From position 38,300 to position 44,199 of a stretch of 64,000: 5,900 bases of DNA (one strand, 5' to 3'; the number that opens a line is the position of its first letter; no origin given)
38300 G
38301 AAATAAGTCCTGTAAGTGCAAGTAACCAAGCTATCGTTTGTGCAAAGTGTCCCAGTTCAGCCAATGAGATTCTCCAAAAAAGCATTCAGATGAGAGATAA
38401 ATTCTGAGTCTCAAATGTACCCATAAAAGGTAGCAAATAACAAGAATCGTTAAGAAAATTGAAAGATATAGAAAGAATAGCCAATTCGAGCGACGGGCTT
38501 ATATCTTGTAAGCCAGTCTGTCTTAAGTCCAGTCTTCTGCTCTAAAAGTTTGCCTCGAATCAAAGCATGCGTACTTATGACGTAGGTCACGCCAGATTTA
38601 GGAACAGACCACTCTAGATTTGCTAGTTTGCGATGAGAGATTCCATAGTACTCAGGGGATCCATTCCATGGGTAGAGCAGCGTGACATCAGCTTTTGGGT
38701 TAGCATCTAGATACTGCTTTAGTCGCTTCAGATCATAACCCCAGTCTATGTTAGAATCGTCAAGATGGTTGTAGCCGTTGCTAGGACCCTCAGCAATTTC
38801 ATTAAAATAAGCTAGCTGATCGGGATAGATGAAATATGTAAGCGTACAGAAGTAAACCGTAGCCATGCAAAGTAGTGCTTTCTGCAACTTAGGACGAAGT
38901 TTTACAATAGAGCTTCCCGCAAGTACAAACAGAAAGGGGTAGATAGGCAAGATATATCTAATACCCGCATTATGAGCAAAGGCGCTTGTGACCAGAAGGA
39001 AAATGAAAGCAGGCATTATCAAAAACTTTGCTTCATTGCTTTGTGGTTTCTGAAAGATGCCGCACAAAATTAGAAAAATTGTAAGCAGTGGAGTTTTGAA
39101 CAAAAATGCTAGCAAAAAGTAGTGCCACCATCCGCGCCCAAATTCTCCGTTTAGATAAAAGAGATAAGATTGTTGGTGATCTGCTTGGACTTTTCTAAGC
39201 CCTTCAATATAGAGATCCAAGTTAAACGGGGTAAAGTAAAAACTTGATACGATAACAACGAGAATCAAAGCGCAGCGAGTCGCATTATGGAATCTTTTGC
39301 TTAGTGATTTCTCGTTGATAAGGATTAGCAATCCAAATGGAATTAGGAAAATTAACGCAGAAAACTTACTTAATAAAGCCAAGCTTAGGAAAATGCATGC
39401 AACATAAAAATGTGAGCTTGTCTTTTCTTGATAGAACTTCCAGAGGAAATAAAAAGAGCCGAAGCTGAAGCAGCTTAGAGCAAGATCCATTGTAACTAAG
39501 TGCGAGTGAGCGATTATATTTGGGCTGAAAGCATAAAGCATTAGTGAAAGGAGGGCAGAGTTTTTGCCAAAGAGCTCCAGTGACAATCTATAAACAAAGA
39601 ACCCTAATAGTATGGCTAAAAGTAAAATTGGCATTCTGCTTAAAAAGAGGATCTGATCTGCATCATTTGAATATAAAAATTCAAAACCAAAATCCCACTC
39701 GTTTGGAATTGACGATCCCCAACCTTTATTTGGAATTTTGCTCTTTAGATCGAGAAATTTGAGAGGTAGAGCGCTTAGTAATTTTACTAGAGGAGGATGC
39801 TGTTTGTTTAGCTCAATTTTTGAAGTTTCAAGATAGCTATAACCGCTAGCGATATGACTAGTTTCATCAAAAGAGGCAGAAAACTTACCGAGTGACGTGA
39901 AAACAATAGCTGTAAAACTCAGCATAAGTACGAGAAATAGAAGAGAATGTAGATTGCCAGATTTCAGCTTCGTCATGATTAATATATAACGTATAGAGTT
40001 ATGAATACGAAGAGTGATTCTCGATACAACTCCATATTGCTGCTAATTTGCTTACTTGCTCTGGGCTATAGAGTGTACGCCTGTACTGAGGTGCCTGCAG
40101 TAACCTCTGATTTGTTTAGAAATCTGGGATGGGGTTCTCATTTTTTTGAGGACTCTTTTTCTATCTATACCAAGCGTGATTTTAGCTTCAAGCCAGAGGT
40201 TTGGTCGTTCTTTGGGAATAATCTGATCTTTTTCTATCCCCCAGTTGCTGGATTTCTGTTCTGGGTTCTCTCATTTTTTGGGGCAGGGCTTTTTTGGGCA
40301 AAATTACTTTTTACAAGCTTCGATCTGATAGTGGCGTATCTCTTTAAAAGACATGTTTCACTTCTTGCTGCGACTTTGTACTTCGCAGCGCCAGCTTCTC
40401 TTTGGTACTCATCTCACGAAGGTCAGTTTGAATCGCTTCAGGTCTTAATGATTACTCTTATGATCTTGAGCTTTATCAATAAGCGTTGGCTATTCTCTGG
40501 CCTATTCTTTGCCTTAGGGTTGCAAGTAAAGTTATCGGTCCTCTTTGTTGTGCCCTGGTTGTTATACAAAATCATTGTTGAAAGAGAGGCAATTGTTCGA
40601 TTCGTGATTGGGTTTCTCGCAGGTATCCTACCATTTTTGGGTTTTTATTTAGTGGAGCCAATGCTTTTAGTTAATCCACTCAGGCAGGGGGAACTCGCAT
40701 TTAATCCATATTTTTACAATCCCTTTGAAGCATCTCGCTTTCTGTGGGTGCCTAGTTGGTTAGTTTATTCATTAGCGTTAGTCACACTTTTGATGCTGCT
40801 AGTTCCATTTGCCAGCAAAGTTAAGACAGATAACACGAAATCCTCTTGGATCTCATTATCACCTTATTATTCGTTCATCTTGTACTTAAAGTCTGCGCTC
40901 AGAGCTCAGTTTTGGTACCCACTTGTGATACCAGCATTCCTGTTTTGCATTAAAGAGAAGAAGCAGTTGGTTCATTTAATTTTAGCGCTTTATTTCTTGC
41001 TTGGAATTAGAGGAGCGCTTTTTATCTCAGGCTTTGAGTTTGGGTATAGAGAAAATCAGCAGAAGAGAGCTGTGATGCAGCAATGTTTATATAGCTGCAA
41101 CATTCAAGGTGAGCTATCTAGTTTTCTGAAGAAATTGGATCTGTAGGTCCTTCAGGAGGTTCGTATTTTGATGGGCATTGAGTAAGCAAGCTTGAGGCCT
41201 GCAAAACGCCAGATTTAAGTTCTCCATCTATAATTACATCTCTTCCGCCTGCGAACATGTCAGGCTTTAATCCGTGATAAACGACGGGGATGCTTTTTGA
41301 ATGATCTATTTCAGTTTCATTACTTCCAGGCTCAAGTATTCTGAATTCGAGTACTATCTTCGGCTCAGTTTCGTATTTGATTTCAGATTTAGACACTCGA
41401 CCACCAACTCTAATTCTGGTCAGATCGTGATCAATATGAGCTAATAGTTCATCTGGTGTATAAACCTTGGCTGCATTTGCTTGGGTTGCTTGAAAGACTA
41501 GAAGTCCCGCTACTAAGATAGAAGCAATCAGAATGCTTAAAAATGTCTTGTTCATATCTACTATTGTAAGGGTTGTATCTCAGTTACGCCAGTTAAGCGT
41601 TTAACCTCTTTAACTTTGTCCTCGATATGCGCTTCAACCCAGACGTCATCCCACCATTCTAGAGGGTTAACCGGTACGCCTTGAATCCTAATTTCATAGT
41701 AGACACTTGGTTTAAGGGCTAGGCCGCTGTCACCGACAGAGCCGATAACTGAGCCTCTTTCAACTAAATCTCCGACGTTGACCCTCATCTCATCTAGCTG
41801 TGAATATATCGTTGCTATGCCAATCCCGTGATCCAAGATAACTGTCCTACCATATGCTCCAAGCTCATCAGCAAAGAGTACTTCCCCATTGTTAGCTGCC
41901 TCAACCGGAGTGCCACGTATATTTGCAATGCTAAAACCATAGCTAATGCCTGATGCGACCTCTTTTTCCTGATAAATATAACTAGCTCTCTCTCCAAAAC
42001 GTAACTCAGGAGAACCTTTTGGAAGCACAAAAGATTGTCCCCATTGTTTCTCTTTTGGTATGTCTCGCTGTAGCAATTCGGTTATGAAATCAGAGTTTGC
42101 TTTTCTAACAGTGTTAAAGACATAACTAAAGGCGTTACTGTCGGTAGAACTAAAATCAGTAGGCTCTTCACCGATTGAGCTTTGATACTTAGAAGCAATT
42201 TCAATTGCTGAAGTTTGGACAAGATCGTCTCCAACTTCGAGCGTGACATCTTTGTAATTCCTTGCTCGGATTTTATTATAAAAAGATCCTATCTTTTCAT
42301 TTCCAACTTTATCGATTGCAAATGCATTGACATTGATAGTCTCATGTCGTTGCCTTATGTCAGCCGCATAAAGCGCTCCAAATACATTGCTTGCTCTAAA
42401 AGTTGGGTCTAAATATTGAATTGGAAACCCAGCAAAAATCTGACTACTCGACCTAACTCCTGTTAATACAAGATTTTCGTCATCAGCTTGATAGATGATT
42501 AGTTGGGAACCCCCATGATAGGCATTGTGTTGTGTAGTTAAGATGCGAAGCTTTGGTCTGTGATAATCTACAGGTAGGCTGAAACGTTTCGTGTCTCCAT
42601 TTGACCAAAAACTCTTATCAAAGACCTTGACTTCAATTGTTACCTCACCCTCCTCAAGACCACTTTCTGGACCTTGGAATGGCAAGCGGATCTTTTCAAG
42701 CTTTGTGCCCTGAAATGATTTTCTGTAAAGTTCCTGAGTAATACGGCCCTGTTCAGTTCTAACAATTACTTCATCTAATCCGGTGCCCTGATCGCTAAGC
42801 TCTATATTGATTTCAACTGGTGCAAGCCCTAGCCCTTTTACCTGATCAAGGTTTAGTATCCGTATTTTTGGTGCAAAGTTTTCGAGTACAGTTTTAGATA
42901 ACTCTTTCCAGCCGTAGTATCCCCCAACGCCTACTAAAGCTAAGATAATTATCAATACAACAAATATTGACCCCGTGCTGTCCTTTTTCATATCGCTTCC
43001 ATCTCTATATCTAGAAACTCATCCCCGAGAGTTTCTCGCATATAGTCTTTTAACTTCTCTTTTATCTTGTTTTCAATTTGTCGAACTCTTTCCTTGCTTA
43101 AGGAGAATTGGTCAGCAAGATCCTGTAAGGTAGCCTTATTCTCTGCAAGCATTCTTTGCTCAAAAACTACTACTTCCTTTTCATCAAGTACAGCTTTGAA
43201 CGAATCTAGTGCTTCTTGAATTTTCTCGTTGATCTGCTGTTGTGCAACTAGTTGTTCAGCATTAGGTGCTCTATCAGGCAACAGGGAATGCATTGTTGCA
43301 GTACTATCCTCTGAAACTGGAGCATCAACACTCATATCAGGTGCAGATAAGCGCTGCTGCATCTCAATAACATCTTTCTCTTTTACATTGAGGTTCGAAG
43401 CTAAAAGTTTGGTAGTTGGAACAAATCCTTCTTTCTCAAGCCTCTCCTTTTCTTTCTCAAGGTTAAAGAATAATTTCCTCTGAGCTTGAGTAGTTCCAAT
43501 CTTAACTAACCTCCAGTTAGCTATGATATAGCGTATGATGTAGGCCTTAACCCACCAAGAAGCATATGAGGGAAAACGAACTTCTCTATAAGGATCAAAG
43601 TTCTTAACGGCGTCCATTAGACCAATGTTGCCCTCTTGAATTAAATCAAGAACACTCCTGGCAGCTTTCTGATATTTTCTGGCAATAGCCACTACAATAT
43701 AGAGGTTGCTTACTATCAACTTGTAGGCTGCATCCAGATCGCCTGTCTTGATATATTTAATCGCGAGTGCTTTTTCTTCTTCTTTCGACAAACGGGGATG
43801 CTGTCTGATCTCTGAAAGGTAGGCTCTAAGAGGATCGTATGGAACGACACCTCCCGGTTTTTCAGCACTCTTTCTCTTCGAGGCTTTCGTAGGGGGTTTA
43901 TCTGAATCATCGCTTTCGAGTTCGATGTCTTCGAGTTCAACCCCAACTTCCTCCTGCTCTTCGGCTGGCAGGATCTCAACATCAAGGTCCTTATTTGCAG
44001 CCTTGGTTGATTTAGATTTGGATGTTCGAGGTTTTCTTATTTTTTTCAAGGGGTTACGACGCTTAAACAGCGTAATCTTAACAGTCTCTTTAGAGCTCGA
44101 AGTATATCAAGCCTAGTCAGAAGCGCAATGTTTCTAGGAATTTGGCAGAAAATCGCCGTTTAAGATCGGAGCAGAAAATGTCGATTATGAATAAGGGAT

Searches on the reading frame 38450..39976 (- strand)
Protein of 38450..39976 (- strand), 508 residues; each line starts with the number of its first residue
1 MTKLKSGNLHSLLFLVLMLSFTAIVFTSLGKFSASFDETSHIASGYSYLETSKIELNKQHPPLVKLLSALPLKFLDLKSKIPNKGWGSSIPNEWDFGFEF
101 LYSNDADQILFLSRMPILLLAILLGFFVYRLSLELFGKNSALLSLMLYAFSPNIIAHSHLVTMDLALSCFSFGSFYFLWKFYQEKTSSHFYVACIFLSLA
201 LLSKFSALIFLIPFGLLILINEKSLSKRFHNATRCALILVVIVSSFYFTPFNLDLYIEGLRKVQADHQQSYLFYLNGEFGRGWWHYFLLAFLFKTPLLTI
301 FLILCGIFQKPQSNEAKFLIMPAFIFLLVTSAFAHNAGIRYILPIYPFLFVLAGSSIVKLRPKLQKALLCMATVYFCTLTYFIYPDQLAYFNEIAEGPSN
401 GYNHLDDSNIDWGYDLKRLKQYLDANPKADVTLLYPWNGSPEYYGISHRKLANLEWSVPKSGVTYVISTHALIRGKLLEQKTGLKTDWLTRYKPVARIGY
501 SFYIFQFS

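Call 73: search_protein_families(library=pfam, proteins=[window:38450-39976:-], max_evalue=0.000001)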
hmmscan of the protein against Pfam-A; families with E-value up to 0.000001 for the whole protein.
window:38450-39976:- (508 aa): 2 families
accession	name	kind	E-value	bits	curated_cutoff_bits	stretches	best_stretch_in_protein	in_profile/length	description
PF13231.12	PMT_2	-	1.2e-15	58.5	26.1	1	114-243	25-155/160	Dolichyl-phosphate-mannose-protein mannosyltransferase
PF02366.24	PMT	-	3.2e-12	47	22.7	1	18-221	5-199/245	Dolichyl-phosphate-mannose-protein mannosyltransferase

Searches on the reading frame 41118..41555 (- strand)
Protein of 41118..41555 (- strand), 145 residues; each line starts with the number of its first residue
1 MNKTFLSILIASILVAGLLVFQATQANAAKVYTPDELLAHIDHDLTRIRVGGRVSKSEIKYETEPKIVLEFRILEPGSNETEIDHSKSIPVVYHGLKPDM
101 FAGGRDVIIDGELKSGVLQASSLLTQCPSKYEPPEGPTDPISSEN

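Call 74: search_protein_families(library=pfam, proteins=[window:41118-41555:-], max_evalue=0.000001)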
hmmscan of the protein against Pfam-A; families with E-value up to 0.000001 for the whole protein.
window:41118-41555:- (145 aa): 1 family
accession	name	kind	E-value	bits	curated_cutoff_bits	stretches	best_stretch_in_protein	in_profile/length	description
PF03100.22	CcmE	-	5e-19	68.9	24.6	1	31-134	4-99/99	CcmE domain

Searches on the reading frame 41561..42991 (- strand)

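Call 74: search_protein_families(library=pfam, proteins=[window:41561-42991:-], max_evalue=0.000001)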
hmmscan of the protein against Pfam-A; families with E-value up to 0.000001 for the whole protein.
window:41561-42991:- (476 aa): 1 family
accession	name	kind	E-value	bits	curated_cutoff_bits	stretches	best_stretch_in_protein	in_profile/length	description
PF01551.29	Peptidase_M23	-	2.1e-24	86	28.7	1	350-443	3-96/96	Peptidase family M23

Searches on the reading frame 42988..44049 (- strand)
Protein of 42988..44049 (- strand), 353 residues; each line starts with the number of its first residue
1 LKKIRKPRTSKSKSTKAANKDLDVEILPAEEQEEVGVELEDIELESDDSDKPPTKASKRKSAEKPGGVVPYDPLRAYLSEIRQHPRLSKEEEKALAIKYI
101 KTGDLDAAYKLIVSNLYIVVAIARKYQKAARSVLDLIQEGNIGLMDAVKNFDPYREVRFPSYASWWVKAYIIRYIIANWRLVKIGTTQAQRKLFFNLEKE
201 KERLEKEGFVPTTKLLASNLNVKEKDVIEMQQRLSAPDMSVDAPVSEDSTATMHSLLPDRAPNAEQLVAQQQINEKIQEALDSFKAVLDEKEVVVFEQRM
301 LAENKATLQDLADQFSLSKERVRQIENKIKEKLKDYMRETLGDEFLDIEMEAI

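Call 74: search_protein_families(library=pfam, proteins=[window:42988-44049:-], max_evalue=0.000001)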
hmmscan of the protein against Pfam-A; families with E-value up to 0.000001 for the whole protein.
window:42988-44049:- (353 aa): 3 families
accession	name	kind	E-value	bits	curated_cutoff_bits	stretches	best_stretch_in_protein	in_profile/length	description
PF04542.20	Sigma70_r2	-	7.1e-15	55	24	1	112-180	2-70/71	Sigma-70 region 2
PF00140.25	Sigma70_r1_2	-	8.1e-09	35.7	22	1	72-98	1-27/34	Sigma-70 factor, region 1.2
PF04545.22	Sigma70_r4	-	3.4e-08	33.3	24.1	1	287-334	4-49/50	Sigma-70, region 4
